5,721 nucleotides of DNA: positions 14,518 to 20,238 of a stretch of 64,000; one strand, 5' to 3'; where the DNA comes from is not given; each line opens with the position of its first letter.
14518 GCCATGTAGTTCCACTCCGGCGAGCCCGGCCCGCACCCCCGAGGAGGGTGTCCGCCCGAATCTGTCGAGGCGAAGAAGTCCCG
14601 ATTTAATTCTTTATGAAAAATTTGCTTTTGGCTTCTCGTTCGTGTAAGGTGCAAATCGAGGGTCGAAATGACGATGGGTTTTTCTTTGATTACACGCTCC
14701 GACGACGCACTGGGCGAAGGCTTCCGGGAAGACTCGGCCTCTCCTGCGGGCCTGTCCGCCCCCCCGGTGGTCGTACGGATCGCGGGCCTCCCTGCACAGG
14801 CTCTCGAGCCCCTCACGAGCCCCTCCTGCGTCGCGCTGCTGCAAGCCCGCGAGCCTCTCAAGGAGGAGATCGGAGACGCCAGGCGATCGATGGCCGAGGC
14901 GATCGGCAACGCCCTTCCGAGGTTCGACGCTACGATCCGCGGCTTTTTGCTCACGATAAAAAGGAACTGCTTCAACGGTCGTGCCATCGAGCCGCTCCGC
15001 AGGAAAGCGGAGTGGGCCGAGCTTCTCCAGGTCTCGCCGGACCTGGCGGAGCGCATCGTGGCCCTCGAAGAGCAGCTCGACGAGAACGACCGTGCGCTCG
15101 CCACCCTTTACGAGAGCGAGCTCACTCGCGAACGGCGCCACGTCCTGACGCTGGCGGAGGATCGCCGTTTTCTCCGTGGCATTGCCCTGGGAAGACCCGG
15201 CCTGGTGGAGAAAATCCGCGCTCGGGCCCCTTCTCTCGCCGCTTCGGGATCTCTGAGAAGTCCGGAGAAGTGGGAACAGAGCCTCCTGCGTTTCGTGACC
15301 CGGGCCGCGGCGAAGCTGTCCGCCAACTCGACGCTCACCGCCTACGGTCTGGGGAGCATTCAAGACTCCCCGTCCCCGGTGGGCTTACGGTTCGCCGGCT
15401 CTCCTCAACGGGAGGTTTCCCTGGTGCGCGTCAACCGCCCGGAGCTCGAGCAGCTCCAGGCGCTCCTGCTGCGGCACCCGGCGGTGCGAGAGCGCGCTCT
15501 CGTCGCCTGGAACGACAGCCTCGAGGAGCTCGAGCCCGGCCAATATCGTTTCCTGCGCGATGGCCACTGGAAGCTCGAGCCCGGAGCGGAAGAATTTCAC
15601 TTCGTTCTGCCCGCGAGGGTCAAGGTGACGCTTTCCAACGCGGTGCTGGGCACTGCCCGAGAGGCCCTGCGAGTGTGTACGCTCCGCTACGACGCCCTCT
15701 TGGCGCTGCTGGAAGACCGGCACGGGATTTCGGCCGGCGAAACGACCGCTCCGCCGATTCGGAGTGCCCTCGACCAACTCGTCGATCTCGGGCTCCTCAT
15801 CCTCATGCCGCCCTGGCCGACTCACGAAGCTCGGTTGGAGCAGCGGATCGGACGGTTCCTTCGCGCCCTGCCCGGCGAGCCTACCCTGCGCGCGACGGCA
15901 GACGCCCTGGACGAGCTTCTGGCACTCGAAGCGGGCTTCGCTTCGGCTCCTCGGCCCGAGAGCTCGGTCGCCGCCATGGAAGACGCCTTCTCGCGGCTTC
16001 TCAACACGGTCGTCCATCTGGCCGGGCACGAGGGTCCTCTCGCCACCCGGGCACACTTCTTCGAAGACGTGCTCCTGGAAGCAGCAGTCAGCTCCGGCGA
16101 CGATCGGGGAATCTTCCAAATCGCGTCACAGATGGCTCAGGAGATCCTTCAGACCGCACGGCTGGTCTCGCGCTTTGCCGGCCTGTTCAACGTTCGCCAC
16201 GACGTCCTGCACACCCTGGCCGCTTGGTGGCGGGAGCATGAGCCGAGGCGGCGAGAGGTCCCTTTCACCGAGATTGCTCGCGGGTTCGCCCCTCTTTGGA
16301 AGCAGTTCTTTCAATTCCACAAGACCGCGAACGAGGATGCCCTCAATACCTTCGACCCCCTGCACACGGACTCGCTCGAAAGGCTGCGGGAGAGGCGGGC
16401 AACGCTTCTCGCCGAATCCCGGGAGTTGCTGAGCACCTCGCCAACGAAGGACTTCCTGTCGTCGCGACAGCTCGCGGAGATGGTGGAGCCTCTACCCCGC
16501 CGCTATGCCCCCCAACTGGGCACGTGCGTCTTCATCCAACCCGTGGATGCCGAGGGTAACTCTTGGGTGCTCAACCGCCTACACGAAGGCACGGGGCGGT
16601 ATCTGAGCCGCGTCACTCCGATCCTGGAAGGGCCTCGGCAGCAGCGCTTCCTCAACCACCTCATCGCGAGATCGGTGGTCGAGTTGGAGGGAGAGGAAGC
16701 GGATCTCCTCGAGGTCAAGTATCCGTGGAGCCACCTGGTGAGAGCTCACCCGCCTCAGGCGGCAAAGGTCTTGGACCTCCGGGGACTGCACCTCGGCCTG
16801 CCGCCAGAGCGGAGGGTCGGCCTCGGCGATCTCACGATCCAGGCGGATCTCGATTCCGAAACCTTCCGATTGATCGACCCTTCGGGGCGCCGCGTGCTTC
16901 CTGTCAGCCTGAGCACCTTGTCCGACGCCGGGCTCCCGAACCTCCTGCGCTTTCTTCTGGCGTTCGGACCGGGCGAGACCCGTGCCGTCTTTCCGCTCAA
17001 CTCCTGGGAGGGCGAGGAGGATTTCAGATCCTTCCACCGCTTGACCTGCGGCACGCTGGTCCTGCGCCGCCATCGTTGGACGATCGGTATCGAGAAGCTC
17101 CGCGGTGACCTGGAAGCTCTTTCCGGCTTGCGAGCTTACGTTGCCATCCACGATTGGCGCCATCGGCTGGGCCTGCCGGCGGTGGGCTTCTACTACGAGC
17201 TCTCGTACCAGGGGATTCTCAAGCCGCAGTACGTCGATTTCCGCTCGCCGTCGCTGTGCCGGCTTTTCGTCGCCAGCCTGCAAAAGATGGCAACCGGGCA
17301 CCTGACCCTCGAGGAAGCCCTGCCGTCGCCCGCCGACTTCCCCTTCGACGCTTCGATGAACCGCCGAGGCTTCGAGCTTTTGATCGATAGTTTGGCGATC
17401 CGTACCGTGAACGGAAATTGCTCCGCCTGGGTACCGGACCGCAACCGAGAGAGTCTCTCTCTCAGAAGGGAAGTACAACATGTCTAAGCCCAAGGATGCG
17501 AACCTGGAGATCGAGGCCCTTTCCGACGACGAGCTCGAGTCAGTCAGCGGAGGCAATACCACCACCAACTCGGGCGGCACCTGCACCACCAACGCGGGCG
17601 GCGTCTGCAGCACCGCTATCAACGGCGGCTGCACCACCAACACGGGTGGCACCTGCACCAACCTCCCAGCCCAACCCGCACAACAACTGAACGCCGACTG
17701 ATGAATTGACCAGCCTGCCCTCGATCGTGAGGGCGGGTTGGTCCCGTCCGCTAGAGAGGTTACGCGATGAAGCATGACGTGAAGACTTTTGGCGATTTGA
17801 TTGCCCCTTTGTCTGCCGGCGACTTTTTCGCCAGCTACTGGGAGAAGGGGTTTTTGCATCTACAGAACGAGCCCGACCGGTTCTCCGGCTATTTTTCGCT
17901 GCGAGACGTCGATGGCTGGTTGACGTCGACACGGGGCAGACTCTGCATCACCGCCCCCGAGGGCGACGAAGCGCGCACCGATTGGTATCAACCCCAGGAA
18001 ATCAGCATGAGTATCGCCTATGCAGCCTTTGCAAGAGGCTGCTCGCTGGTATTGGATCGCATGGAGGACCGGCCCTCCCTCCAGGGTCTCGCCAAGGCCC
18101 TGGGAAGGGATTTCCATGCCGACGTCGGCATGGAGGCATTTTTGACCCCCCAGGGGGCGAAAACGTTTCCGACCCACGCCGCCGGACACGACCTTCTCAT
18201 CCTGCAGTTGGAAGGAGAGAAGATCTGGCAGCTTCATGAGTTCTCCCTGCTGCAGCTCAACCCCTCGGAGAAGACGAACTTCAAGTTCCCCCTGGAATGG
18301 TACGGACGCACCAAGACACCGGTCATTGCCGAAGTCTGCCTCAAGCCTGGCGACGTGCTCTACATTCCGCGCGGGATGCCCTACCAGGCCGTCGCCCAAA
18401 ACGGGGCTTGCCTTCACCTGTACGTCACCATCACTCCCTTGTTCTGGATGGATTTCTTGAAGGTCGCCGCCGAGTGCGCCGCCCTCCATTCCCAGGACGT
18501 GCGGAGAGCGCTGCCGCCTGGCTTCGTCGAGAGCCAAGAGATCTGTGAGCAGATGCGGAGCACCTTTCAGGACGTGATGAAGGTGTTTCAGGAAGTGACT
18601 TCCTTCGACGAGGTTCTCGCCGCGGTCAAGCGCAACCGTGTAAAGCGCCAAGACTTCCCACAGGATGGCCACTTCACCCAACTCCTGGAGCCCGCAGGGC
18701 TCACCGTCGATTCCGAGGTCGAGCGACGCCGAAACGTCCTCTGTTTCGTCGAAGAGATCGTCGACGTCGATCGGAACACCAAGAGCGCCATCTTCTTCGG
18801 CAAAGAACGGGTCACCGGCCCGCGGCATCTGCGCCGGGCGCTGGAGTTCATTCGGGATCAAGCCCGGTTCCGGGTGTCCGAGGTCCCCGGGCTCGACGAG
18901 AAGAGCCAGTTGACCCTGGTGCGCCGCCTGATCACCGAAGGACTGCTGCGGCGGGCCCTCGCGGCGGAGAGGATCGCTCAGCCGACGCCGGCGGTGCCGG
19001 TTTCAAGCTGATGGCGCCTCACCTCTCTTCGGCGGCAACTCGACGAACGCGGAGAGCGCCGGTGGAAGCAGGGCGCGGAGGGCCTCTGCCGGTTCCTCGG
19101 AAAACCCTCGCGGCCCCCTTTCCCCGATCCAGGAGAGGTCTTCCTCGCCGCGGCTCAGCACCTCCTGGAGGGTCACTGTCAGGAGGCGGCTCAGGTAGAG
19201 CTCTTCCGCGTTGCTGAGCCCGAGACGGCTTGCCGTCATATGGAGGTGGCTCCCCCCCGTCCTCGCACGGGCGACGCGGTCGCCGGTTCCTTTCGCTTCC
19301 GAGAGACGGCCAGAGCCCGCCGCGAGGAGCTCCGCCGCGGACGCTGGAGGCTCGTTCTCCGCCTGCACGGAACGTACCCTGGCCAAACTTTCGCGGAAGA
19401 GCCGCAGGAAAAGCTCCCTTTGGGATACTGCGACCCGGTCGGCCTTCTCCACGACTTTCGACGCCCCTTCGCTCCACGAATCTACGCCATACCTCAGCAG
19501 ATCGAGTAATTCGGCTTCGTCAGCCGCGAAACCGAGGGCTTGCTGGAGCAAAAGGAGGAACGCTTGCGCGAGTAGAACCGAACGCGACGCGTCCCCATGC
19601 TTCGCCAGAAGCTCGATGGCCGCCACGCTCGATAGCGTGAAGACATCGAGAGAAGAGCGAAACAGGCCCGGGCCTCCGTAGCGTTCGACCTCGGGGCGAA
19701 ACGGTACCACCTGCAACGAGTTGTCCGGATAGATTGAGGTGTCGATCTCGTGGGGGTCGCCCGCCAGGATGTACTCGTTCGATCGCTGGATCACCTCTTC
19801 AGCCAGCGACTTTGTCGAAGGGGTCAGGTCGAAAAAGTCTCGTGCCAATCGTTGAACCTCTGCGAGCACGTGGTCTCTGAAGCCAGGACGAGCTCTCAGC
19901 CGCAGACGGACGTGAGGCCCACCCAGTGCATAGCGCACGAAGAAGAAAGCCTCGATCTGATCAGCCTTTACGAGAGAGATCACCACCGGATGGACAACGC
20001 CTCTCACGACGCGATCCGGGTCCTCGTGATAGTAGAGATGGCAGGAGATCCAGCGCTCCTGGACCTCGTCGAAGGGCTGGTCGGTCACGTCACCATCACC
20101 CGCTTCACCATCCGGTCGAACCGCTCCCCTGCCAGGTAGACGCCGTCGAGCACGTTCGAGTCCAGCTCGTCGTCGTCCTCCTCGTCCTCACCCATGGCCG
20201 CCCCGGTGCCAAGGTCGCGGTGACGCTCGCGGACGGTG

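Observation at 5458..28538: Three unrelated RiPP precursors share one leader-end motif and apparently one C39 exporter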

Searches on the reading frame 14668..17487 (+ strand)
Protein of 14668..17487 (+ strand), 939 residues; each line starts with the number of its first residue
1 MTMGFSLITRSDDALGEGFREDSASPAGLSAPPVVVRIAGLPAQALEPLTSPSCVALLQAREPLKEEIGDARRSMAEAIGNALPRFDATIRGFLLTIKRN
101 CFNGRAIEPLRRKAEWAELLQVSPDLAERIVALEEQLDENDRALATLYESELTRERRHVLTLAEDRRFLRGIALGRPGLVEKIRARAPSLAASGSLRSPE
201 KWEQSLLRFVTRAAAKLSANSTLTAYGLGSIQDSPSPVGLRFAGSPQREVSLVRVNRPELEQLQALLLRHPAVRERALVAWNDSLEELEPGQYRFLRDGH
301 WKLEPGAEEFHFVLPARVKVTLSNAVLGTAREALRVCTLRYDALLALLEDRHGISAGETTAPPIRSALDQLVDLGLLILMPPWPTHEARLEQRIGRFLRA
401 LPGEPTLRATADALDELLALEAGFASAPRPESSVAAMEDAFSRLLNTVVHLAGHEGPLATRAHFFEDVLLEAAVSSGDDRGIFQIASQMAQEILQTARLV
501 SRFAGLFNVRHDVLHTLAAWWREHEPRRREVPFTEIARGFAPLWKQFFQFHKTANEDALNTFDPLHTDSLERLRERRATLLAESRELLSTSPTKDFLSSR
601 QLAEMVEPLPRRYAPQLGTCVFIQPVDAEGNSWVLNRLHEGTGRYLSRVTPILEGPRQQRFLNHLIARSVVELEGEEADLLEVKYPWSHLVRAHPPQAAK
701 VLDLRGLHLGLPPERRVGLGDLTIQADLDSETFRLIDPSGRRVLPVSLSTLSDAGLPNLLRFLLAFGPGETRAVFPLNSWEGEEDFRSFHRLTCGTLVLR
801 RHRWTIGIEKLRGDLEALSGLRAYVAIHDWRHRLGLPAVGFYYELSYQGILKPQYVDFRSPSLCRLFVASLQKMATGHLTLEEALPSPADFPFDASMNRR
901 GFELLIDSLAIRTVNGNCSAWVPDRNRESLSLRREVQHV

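Call 7: search_protein_families(library=pfam, proteins=[window:14668-17487:+], max_evalue=0.01)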
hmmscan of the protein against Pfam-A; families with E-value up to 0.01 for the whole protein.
window:14668-17487:+ (939 aa): 0 families
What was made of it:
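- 14686..17487 (+): Divergent LanB N-terminal (glutamylation-type) dehydratase domain protein, 933 aa. No Pfam hit itself (call 7).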

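Call 9: search_protein_families(library=ncbifam, proteins=[window:14668-17487:+], max_evalue=0.1)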
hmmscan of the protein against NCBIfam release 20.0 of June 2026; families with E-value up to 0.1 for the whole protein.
window:14668-17487:+ (939 aa): 0 families

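Call 22: search_solved_structures(query=window:14668-17487:+, max_evalue=1, show_alignments=1)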
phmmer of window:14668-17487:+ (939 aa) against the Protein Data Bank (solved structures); distinct sequences matched with E-value up to 1: 2.
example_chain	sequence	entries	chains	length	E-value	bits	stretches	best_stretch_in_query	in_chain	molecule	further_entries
9jhq_A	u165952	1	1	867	7.7e-05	24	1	25-239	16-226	Goadsporin biosynthetic protein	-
6j1k_A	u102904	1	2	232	0.6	11.1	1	351-445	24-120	Ribose-5-phosphate isomerase A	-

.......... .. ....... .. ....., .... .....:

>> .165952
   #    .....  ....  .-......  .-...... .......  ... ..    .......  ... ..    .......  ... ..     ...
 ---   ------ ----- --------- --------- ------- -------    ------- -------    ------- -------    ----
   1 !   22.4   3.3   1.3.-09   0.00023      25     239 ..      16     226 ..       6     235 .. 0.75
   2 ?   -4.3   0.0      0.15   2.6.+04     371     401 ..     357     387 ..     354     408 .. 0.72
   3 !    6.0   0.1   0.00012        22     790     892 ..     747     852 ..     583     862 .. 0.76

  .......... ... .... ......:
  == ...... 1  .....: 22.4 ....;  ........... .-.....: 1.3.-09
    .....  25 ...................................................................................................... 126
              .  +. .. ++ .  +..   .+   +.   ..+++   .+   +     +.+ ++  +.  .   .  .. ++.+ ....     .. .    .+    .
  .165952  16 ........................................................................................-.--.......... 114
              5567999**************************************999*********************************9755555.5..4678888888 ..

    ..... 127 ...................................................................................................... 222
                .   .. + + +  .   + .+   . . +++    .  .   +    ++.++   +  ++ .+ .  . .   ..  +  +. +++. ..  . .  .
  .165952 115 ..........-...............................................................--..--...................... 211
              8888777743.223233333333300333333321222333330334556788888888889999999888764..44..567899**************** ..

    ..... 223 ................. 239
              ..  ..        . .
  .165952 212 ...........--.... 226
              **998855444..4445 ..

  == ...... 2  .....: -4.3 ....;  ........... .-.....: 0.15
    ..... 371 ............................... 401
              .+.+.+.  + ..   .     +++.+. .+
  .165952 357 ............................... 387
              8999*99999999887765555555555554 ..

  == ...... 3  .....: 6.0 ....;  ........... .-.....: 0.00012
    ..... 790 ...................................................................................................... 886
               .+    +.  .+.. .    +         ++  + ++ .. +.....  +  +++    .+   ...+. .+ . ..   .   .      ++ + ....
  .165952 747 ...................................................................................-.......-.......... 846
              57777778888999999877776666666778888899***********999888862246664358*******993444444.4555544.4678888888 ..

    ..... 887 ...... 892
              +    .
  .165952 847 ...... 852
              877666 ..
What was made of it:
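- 14686..17487 (+): PDB 9jhq, the goadsporin LanB-like protein, at E 7.7e-5 (call 22).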

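Call 57: find_homologous_proteins(query=window:14668-17487:+, max_evalue=0.00001)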
Query window:14668-17487:+ (939 aa): 112 proteins with E <= 0.00001 among 8000 candidates.
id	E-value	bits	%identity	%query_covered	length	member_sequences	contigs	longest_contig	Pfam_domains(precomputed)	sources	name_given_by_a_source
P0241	0.0e+0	2081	100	99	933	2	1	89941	-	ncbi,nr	ncbi:MAG TPA: hypothetical protein VF173_09345 [Thermoanaerobaculia bacterium]|nr:hypothetical prote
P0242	0.0e+0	1755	85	99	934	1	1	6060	-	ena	-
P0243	0.0e+0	1584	77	100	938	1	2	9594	-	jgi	jgi:hypothetical protein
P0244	0.0e+0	1584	77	100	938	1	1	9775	-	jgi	jgi:hypothetical protein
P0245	0.0e+0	1579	78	98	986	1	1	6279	-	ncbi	-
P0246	0.0e+0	1483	75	97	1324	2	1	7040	PF00201.25,PF06722.19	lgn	-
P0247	0.0e+0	1445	72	98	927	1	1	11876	-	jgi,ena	-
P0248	0.0e+0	1429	76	90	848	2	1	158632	-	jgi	jgi:hypothetical protein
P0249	0.0e+0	1423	72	97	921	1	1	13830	-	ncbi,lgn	ncbi:MAG: hypothetical protein ABIS20_21230 [Thermoanaerobaculia bacterium]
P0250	0.0e+0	1412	75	92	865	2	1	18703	-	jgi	jgi:hypothetical protein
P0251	0.0e+0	1370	74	92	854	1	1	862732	-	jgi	jgi:hypothetical protein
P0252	0.0e+0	1355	71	92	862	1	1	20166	-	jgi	jgi:hypothetical protein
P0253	0.0e+0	1353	70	97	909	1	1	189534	-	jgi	jgi:hypothetical protein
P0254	0.0e+0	1340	66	97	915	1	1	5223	-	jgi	jgi:hypothetical protein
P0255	0.0e+0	1333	67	99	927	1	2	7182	-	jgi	jgi:hypothetical protein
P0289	0.0e+0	1015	68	73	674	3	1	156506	PF04738.19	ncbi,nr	ncbi:MAG TPA: lantibiotic dehydratase [Thermoanaerobaculia bacterium]|nr:lantibiotic dehydratase [Th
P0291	5.5e-293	992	56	90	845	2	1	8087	PF04738.19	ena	-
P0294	5.0e-271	920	49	95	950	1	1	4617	PF04738.19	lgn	-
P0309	1.5e-201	690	43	95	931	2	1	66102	PF04738.19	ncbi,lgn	-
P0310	3.4e-197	675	41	97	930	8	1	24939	PF04738.19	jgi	jgi:Lantibiotic dehydratase, N terminus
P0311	9.5e-194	664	41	96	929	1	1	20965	PF04738.19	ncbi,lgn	-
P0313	2.8e-192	659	40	95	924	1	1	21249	PF04738.19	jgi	jgi:hypothetical protein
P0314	8.6e-190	651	41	95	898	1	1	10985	PF04738.19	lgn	-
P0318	1.4e-182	627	38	95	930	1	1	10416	PF04738.19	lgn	-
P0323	1.1e-174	601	40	93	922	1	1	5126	PF04738.19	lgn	-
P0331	1.4e-129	452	33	94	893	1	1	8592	PF04738.19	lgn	-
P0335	8.7e-124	433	33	94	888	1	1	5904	PF04738.19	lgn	-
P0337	1.1e-121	426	32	95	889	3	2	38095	PF04738.19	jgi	jgi:hypothetical protein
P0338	3.2e-121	424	33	94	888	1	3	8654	PF04738.19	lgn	-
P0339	7.2e-118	413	32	96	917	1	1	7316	PF04738.19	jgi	jgi:hypothetical protein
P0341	2.1e-114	401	31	95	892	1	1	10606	PF04738.19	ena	-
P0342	4.3e-114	400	34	94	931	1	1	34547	PF04738.19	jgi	jgi:hypothetical protein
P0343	8.9e-114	399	31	93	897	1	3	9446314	PF04738.19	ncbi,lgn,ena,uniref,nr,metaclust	ncbi:lantibiotic dehydratase [Haliangium ochraceum]|uniref:Lantibiotic dehydratase domain protein n=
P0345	3.6e-102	361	32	94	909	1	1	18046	PF04738.19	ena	-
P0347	1.5e-98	349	32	93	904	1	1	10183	PF04738.19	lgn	-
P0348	1.1e-89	320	30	94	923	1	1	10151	PF04738.19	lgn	-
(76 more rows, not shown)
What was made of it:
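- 14686..17487 (+): Homologues carry PF04738 or are named lantibiotic dehydratase (call 57).
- On Class I (LanB-type) lanthipeptide pathway: It matches PDB 9jhq at E 7.7e-5 (call 22), and its homologues down to 31% identity carry PF04738 (call 57)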

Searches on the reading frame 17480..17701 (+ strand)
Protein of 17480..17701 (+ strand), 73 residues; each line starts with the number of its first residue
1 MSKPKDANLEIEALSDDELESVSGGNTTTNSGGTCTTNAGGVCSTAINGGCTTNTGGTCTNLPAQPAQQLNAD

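Call 7: search_protein_families(library=pfam, proteins=[window:17480-17701:+], max_evalue=0.01)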
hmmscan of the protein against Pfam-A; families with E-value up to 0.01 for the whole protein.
window:17480-17701:+ (73 aa): 0 families

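Call 9: search_protein_families(library=ncbifam, proteins=[window:17480-17701:+], max_evalue=0.1)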
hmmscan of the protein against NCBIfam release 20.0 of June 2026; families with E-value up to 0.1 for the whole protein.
window:17480-17701:+ (73 aa): 4 families
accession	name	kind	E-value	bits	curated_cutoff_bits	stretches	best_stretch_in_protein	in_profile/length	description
TIGR03949.1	bact_IIb_cerein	subfamily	0.0002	21.1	21.5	1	12-50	2-36/45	class IIb bacteriocin, lactobin A/cerein 7B family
TIGR01847.1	bacteriocin_sig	domain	0.011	16.2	15.7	1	12-25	2-15/15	bacteriocin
NF033383.2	induct_EntF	subfamily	0.047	14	35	0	13-34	4-25/40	EntF family bacteriocin induction factor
NF038167.1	cyan_ocin_like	subfamily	0.049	13.8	32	1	13-31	10-28/72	CTB family bacteriocin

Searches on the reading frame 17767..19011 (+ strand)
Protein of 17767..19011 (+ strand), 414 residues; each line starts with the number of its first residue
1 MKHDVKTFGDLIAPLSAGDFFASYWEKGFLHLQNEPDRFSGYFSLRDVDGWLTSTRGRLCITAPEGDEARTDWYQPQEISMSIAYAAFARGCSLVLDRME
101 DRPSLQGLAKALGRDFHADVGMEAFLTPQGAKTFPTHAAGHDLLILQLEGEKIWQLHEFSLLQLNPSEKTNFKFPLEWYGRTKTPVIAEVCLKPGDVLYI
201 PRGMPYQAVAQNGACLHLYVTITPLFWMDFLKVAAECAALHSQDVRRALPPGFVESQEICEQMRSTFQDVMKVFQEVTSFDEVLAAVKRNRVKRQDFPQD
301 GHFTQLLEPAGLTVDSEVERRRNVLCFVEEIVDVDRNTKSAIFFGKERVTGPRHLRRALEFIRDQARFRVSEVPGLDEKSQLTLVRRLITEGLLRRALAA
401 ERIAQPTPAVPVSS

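Call 7: search_protein_families(library=pfam, proteins=[window:17767-19011:+], max_evalue=0.01)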
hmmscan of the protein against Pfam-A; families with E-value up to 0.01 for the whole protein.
window:17767-19011:+ (414 aa): 1 family
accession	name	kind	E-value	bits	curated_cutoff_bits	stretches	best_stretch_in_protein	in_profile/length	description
PF08007.18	JmjC_2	-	1.6e-19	70.1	22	1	118-223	22-120/127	JmjC domain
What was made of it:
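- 17767..19011 (+): JmjC/cupin-type oxygenase. PF08007 JmjC_2, E 1.6e-19 (call 7).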

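Call 9: search_protein_families(library=ncbifam, proteins=[window:17767-19011:+], max_evalue=0.1)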
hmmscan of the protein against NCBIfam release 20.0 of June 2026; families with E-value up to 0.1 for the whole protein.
window:17767-19011:+ (414 aa): 0 families

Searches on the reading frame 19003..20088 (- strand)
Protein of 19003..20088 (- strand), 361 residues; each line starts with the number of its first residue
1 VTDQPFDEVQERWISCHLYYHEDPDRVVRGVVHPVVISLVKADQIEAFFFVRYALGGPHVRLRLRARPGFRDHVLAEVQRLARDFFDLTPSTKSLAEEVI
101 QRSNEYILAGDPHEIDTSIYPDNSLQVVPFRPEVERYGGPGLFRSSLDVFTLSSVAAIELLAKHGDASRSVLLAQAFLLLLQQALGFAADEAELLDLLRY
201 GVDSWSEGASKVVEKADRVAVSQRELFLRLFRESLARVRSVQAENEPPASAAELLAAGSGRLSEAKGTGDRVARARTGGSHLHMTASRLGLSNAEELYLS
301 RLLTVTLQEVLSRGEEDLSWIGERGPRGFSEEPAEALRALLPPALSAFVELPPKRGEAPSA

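Call 8: search_protein_families(library=pfam, proteins=[window:19003-20088:-], max_evalue=0.01)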
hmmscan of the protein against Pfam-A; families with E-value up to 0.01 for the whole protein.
window:19003-20088:- (361 aa): 1 family
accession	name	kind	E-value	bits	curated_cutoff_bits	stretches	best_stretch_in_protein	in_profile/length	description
PF14028.11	Lant_dehydr_C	-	2.3e-35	123.5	24.4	1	13-304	1-252/255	Lantibiotic biosynthesis dehydratase C-term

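Call 9: search_protein_families(library=ncbifam, proteins=[window:19003-20088:-], max_evalue=0.1)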
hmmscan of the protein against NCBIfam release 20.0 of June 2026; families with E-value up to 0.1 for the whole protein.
window:19003-20088:- (361 aa): 2 families
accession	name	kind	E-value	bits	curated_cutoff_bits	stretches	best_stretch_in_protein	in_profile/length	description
TIGR03891.1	thiopep_ocin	subfamily_domain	3.7e-23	82.8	48.45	2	13-86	1-76/263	thiopeptide-type bacteriocin biosynthesis protein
NF045556.1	TbtD_PbtD_pyrid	equivalog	4.6e-15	55.7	325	1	12-184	1-172/354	thiopeptide maturation pyridine synthase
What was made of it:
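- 19003..20088 (-): LanB C-terminal (elimination-type) domain protein, the last gene of the exporter operon. PF14028, E 2.3e-35, and TIGR03891 (calls 8, 9).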
